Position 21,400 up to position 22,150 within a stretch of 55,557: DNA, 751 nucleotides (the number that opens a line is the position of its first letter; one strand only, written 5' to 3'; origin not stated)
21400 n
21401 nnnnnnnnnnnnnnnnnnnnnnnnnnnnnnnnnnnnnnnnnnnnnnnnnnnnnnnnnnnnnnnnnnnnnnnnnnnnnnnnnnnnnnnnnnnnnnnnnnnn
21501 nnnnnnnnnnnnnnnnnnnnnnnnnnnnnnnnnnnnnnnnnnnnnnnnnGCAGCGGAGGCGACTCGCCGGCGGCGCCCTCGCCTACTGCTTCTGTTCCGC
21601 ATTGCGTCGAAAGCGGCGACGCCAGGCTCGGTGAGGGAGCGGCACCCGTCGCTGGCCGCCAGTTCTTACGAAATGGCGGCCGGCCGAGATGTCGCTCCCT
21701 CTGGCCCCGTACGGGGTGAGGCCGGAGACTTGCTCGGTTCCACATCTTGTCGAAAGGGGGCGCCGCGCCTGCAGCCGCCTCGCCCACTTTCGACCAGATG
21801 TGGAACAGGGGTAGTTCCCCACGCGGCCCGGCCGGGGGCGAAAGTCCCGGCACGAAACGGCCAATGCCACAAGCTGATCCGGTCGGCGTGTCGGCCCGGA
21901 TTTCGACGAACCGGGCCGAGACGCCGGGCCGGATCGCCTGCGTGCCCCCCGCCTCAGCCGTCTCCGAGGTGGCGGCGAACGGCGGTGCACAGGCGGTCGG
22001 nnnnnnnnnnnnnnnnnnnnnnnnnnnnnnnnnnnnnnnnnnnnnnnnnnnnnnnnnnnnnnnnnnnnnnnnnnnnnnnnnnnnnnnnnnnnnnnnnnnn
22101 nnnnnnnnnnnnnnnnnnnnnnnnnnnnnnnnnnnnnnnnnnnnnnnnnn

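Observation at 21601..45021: A palindromic repeat family of about 95 bp with at least five copies within 24 kb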

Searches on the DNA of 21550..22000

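Call 65: search_rna_families(source=window, start=21550, end=22000, threshold=evalue, max_evalue=1)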
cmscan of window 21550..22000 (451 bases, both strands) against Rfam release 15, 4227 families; matches with E-value up to 1: 3.
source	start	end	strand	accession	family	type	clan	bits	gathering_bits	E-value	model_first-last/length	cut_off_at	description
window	21853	21952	-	RF03486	mir-3940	Gene; miRNA;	-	22.6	84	0.092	1-92/92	no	mir-3940 microRNA precursor family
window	21936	21994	+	RF03207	mir-3960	Gene; miRNA;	-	21.9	73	0.87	1-73/73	no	mir-3960 microRNA precursor family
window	21912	21959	-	RF03994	mir-7558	Gene; miRNA;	-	18.1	80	0.84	1-51/51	no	mir-7558 microRNA precursor family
